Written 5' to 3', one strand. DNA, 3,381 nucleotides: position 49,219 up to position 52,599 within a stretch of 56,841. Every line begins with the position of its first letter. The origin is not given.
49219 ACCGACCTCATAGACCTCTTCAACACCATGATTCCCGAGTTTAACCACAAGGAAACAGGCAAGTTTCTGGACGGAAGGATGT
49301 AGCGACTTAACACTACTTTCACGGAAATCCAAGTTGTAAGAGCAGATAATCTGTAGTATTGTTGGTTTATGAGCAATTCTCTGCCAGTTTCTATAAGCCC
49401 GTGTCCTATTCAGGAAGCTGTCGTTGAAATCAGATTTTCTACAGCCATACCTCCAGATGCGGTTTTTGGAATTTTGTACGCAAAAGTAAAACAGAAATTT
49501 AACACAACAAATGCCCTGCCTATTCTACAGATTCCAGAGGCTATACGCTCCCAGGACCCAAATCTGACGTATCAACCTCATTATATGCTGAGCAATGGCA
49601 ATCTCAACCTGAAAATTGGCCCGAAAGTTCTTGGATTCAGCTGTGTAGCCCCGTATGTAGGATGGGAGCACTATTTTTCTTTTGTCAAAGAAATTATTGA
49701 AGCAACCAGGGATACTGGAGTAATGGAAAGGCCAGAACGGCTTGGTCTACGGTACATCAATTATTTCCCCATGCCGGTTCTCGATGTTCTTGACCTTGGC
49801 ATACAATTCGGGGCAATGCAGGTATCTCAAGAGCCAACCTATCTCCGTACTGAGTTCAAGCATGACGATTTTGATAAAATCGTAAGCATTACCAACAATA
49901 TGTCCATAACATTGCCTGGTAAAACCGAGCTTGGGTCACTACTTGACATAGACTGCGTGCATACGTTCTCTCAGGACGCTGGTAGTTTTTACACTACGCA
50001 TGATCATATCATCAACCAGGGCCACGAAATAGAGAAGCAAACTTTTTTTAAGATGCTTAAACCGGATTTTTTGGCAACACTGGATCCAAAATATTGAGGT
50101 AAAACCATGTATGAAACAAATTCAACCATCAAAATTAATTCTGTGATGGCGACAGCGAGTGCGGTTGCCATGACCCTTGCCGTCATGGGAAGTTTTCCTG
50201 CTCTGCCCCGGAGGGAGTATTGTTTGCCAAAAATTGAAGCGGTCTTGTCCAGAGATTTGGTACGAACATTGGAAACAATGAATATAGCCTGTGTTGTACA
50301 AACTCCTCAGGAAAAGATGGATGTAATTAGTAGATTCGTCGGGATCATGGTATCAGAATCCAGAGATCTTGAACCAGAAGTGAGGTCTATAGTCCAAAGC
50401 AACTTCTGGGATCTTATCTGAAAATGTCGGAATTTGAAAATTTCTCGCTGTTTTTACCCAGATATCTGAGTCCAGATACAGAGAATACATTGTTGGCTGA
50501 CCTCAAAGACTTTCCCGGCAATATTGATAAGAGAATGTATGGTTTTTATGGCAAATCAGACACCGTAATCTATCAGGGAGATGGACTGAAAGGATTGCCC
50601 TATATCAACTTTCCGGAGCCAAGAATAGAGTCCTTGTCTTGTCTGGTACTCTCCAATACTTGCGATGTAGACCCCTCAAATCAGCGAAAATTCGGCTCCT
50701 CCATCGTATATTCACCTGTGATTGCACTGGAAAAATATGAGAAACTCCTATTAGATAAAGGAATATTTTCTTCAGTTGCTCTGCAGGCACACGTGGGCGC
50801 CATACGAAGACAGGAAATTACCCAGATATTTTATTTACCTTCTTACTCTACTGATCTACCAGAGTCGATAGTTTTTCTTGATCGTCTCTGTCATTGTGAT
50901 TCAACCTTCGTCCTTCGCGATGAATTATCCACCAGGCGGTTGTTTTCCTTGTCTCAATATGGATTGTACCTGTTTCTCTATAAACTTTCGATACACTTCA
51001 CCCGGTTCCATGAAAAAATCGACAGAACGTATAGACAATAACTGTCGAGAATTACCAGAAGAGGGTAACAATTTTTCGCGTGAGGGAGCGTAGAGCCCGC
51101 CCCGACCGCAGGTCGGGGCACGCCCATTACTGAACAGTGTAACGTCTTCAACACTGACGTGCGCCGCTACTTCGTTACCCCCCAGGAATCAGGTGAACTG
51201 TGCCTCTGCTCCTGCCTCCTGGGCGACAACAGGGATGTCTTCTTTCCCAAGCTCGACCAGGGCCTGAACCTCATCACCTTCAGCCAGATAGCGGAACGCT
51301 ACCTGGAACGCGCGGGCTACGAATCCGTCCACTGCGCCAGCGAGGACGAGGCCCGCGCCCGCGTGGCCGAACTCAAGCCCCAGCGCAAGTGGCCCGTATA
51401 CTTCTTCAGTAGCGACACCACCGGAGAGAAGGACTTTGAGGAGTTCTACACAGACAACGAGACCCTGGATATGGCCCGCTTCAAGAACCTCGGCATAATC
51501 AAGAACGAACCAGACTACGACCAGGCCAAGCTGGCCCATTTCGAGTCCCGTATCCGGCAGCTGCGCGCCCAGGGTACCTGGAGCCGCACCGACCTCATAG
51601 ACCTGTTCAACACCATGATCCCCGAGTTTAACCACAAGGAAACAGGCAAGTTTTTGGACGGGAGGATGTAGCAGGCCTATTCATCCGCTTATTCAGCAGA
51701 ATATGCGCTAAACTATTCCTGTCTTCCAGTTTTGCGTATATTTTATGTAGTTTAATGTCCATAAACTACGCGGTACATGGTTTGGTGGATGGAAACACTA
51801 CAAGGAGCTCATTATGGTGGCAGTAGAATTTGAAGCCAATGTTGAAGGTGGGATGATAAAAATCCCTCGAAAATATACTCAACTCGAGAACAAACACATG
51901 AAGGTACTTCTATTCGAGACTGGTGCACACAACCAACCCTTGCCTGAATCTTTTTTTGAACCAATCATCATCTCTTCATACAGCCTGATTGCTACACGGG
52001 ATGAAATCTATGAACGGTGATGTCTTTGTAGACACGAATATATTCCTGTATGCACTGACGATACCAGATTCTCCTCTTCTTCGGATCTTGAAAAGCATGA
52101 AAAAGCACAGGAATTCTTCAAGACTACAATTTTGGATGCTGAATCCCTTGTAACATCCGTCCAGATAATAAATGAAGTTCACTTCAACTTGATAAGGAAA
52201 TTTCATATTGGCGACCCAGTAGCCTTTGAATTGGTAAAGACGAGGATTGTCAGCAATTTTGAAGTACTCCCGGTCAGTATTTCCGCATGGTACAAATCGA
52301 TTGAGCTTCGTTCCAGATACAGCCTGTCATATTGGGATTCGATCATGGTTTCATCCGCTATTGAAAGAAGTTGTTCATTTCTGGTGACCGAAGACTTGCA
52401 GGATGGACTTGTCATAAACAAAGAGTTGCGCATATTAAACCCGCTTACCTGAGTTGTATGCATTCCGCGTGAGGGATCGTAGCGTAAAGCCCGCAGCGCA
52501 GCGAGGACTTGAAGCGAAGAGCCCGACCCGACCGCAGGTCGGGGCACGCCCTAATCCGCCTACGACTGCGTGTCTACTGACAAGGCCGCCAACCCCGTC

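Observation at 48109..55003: Cassette-accretion array: the 3' end of the CapD/PglF-like gene is repeated six times, each interval holding a different TA or unknown module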

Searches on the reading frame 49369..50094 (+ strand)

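Call 6: search_protein_families(library=pfam, proteins=[window:49369-50094:+], max_evalue=0.01)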
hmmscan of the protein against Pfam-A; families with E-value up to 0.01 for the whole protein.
window:49369-50094:+ (242 aa): 0 families

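Call 75: search_protein_families(library=padloc, proteins=[window:49369-50094:+], max_evalue=0.01)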
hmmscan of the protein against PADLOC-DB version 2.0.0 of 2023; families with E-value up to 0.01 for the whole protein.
window:49369-50094:+ (242 aa): 0 families

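Call 91: search_protein_families(library=ncbifam, proteins=[window:49369-50094:+], max_evalue=0.001)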
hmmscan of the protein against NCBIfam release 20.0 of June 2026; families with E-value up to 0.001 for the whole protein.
window:49369-50094:+ (242 aa): 1 family
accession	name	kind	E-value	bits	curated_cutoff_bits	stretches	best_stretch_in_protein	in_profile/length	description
TIGR04255.1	sporadTIGR04255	subfamily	9e-37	127.2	30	1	10-238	3-251/252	TIGR04255 family protein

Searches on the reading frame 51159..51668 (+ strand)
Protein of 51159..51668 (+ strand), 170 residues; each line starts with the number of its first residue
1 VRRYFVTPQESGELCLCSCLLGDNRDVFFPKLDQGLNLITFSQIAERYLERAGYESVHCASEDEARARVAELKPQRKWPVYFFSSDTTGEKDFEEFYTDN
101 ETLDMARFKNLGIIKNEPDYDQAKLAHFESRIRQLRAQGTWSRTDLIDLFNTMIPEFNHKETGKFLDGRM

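Call 17: find_homologous_proteins(query=window:51159-51668:+, max_evalue=0.00001)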
Query window:51159-51668:+ (170 aa): 1493 proteins with E <= 0.00001 among 1501 candidates; the best 120 are listed.
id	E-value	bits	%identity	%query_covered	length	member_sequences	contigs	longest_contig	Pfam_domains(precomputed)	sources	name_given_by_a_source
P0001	4.8e-107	373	94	100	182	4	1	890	-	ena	-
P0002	1.5e-102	358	91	100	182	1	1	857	-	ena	-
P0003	6.3e-95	334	84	100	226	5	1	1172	PF02719.22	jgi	jgi:FlaA1/EpsC-like NDP-sugar epimerase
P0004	5.7e-84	298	78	100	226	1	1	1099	PF02719.22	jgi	jgi:FlaA1/EpsC-like NDP-sugar epimerase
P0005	1.6e-83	297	76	100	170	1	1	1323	-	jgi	jgi:FlaA1/EpsC-like NDP-sugar epimerase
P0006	7.3e-83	294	86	88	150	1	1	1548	-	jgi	-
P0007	6.6e-82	291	75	100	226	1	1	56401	PF02719.22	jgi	jgi:FlaA1/EpsC-like NDP-sugar epimerase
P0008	1.8e-81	290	76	100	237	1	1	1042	PF02719.22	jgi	jgi:FlaA1/EpsC-like NDP-sugar epimerase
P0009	2.6e-80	286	75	100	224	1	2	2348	PF02719.22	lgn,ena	-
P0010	3.9e-80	286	75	100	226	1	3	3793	PF02719.22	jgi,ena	-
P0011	4.4e-80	285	74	100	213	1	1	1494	PF02719.22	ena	-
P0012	1.8e-79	283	74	100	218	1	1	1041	PF02719.22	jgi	jgi:FlaA1/EpsC-like NDP-sugar epimerase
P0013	2.0e-79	283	72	100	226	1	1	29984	PF02719.22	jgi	jgi:FlaA1/EpsC-like NDP-sugar epimerase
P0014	2.2e-79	283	73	100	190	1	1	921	-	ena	-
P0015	1.6e-78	280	74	100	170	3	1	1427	-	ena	-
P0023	4.1e-78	279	73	100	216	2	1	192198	PF02719.22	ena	-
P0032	3.3e-77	276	70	100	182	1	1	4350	-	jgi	jgi:FlaA1/EpsC-like NDP-sugar epimerase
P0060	6.0e-74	265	68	100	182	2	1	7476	-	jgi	jgi:FlaA1/EpsC-like NDP-sugar epimerase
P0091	1.8e-71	257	68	100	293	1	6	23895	-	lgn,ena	-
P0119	3.8e-70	253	75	90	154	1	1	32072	-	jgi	jgi:hypothetical protein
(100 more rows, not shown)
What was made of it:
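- Tried and rejected: The many 150-294-aa 'truncated' homologues found with the R1 ORF (call 17) looked like widespread gene fragments.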

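Call 18: find_encoding_contigs(protein=P0007, flank=10000, max_places=3)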
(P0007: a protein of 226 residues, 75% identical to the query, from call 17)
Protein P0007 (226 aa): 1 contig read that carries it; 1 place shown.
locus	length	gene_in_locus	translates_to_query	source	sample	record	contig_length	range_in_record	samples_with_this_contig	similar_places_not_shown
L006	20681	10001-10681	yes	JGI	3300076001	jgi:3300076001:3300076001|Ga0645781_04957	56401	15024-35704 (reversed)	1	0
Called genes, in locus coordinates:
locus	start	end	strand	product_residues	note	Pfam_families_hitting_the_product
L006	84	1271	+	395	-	PF04230:PS_pyruv_trans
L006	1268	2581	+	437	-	PF00037:Fer4 (faint), PF12797:Fer4_2 (faint), PF12800:Fer4_4 (faint), PF12838:Fer4_7, PF13187:Fer4_9, PF13237:Fer4_10 (weak), PF04422:FrhB_FdhB_N, PF04432:FrhB_FdhB_C, +3 more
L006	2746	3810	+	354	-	PF00534:Glycos_transf_1, PF13692:Glyco_trans_1_4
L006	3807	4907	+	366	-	PF13439:Glyco_transf_4, PF13579:Glyco_trans_4_4 (weak), PF00534:Glycos_transf_1, PF13692:Glyco_trans_1_4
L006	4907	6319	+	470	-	-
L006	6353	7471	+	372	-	PF13439:Glyco_transf_4, PF00534:Glycos_transf_1, PF13692:Glyco_trans_1_4, PF13524:Glyco_trans_1_2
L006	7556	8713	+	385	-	PF00535:Glycos_transf_2, PF10111:Glyco_tranf_2_2, PF13641:Glyco_tranf_2_3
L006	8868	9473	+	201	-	PF02397:Bac_transf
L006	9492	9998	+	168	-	PF01370:Epimerase (weak), PF02719:Polysacc_synt_2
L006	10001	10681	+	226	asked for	PF02719:Polysacc_synt_2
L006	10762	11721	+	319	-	PF01408:GFO_IDH_MocA, PF22725:GFO_IDH_MocA_C3, PF02894:GFO_IDH_MocA_C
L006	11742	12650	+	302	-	PF02706:Wzz (weak)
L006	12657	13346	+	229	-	PF02463:SMC_N (faint), PF00005:ABC_tran, PF13304:AAA_21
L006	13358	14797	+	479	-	PF02687:FtsX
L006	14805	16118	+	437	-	PF12704:MacB_PCD (weak), PF02687:FtsX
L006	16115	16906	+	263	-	PF17131:TP_0789-like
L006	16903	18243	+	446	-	-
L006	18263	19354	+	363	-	PF00155:Aminotran_1_2 (weak), PF01041:DegT_DnrJ_EryC1, PF01212:Beta_elim_lyase (weak)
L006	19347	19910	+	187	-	PF25084:LbH_EIF2B, PF00132:Hexapep, PF25087:GMPPB_C (weak), PF00132:Hexapep, PF14602:Hexapep_2 (weak)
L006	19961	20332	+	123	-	PF03446:NAD_binding_2 (weak), PF03721:UDPG_MGDP_dh_N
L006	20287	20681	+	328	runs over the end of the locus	PF03721:UDPG_MGDP_dh_N, PF00984:UDPG_MGDP_dh, PF03720:UDPG_MGDP_dh_C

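Call 19: find_encoding_contigs(protein=P0023, flank=10000, max_places=3)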
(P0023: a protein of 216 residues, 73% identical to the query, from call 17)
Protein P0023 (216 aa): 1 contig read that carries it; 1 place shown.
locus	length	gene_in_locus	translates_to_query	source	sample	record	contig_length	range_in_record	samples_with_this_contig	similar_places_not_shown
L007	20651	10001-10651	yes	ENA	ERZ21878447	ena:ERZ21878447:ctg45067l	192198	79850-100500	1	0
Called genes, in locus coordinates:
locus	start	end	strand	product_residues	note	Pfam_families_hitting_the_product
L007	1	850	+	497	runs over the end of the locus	PF01943:Polysacc_synt, PF13440:Polysacc_synt_3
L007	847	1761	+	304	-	PF00535:Glycos_transf_2, PF10111:Glyco_tranf_2_2 (weak), PF13641:Glyco_tranf_2_3 (weak)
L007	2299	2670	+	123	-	PF25087:GMPPB_C (faint), PF00132:Hexapep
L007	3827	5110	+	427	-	PF14296:O-ag_pol_Wzy (weak)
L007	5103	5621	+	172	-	-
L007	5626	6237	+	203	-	PF00534:Glycos_transf_1 (weak), PF13692:Glyco_trans_1_4 (weak)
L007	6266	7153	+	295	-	PF00535:Glycos_transf_2, PF10111:Glyco_tranf_2_2, PF13641:Glyco_tranf_2_3, PF13632:Glyco_trans_2_3 (weak)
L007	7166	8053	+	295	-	PF01370:Epimerase, PF04321:RmlD_sub_bind, PF16363:GDP_Man_Dehyd (faint), PF01073:3Beta_HSD, PF07993:NAD_binding_4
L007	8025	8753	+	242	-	PF00535:Glycos_transf_2, PF13641:Glyco_tranf_2_3 (faint)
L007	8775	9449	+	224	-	PF02397:Bac_transf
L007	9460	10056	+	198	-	PF02719:Polysacc_synt_2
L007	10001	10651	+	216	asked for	PF02719:Polysacc_synt_2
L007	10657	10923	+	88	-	PF02706:Wzz (weak)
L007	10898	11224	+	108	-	-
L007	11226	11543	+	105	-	-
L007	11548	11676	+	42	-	-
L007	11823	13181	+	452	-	PF10531:SLBB (faint)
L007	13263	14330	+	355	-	PF00953:Glycos_transf_4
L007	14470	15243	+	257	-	PF06977:SdiA-regulated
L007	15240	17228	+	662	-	PF08757:CotH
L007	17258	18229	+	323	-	-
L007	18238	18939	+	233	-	PF16316:DUF4956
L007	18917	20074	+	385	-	PF13229:Beta_helix, PF05048:NosD (weak)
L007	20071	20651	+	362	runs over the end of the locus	-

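Call 23: find_encoding_contigs(protein=P0091, flank=10000, max_places=6)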
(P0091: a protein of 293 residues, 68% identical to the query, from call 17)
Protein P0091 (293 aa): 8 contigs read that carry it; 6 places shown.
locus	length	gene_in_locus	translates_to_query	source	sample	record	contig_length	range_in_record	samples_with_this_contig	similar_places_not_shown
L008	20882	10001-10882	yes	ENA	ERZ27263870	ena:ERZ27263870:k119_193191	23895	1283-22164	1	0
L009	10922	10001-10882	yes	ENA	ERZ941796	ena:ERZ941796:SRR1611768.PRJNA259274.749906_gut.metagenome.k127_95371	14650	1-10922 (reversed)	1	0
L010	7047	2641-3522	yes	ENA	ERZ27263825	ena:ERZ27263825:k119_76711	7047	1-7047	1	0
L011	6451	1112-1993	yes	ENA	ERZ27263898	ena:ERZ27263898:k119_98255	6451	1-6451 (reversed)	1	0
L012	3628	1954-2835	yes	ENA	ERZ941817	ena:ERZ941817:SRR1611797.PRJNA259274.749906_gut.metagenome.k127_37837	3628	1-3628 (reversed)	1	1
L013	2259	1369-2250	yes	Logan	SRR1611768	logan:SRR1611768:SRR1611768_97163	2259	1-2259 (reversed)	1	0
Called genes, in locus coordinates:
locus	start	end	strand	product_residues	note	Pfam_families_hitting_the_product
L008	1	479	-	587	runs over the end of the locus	?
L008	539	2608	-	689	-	PF02446:Glyco_hydro_77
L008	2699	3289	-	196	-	PF00440:TetR_N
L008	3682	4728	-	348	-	PF13353:Fer4_12 (faint), PF04055:Radical_SAM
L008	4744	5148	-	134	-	-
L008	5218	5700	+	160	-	PF00359:PTS_EIIA_2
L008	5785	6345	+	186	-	-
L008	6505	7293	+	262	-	PF18896:SLT_3 (weak), PF01464:SLT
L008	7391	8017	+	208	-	PF06971:Put_DNA-bind_N (weak), PF02629:CoA_binding (weak)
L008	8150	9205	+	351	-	PF00953:Glycos_transf_4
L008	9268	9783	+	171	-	PF02357:NusG, PF00467:KOW (weak)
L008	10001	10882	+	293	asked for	-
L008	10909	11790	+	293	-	PF11185:DUF2971 (weak)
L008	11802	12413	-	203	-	PF24764:rva_4, PF00665:rve, PF13610:DDE_Tnp_IS240 (weak), PF13683:rve_3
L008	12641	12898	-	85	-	-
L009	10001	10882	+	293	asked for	-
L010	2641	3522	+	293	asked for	-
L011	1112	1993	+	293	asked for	-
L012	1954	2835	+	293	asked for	-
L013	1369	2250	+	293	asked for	-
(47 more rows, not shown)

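Call 24: find_encoding_contigs(protein=P0119, flank=10000, max_places=4)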
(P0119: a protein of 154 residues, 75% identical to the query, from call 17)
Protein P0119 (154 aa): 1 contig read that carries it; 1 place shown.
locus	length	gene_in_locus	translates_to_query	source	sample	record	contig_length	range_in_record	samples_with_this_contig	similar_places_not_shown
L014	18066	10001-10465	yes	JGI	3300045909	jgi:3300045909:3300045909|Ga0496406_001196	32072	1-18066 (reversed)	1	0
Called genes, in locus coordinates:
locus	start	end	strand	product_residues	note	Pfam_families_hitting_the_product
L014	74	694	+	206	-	PF12831:FAD_oxidored (weak), PF13450:NAD_binding_8, PF03275:GLF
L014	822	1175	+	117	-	PF03275:GLF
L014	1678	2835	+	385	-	-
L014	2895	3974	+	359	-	PF00534:Glycos_transf_1, PF13692:Glyco_trans_1_4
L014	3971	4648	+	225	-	PF00535:Glycos_transf_2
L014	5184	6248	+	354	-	PF13692:Glyco_trans_1_4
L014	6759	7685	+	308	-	PF00535:Glycos_transf_2, PF13641:Glyco_tranf_2_3 (weak)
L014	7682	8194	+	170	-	PF01370:Epimerase, PF04321:RmlD_sub_bind, PF01073:3Beta_HSD (weak), PF16363:GDP_Man_Dehyd, PF07993:NAD_binding_4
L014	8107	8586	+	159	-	-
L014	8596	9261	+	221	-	PF02397:Bac_transf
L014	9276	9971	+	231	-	PF01370:Epimerase (weak), PF02719:Polysacc_synt_2, PF16363:GDP_Man_Dehyd (weak)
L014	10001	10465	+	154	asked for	-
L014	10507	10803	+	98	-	PF02706:Wzz (weak)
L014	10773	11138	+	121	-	-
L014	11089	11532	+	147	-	PF13807:GNVR (weak)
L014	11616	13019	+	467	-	PF22461:SLBB_2 (faint), PF10531:SLBB (weak)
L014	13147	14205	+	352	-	PF00953:Glycos_transf_4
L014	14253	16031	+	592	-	PF00664:ABC_membrane, PF00005:ABC_tran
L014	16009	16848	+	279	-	-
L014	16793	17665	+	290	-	PF14052:Caps_assemb_Wzi (weak)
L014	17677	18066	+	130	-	?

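Call 41: find_encoding_contigs(protein=P0060, flank=10000, max_places=3)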
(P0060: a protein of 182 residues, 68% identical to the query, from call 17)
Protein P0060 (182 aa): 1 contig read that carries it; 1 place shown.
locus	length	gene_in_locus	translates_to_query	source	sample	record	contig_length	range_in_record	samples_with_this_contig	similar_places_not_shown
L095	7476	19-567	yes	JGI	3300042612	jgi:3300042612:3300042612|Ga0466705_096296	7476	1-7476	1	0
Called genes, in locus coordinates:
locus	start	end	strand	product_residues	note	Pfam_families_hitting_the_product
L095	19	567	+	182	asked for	-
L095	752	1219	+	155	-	-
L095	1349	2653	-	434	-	PF00148:Oxidored_nitro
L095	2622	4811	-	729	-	PF00142:Fer4_NifH, PF01656:CbiA, PF02374:ArsA_ATPase (weak), PF10609:ParA (faint), PF13614:AAA_31 (weak), PF00148:Oxidored_nitro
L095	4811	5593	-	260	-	PF13175:AAA_15 (faint), PF13476:AAA_23, PF00005:ABC_tran, PF02463:SMC_N (weak), PF13304:AAA_21 (faint)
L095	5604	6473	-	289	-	PF01032:FecCD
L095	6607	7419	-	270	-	PF01497:Peripla_BP_2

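Call 42: find_encoding_contigs(protein=P0032, flank=10000, max_places=3)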
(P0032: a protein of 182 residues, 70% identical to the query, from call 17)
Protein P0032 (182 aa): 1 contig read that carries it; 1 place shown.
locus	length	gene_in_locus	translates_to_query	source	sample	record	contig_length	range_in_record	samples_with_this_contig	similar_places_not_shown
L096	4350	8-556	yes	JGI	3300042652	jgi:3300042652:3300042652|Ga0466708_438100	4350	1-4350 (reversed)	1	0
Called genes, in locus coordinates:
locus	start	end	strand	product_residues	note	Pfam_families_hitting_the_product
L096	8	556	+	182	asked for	-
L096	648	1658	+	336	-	PF02706:Wzz (weak)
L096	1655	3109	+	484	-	PF02563:Poly_export (faint), PF10531:SLBB (weak)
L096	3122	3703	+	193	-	PF03352:Adenine_glyco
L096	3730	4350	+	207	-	?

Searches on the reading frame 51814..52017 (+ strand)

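Call 6: search_protein_families(library=pfam, proteins=[window:51814-52017:+], max_evalue=0.01)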
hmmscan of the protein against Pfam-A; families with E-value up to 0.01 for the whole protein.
window:51814-52017:+ (68 aa): 1 family
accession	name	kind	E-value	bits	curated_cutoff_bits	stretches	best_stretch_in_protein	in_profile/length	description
PF10539.14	Dev_Cell_Death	-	0.0083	16.4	27.8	1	6-57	54-105/126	Development and cell death domain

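Call 75: search_protein_families(library=padloc, proteins=[window:51814-52017:+], max_evalue=0.01)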
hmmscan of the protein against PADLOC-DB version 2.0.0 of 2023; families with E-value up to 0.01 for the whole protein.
window:51814-52017:+ (68 aa): 0 families

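Call 91: search_protein_families(library=ncbifam, proteins=[window:51814-52017:+], max_evalue=0.001)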
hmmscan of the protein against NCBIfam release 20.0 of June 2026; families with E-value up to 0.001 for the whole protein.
window:51814-52017:+ (68 aa): 0 families

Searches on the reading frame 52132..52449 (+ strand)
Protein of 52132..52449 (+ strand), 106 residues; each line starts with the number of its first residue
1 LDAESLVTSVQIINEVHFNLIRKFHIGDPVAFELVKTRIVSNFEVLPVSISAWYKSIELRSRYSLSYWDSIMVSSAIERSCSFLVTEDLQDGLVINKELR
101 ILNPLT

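Call 6: search_protein_families(library=pfam, proteins=[window:52132-52449:+], max_evalue=0.01)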
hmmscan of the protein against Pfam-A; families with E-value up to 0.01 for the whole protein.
window:52132-52449:+ (106 aa): 1 family
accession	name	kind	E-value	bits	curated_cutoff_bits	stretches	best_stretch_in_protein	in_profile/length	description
PF01850.27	PIN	-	4.3e-07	31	23.6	1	4-88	29-111/120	PIN domain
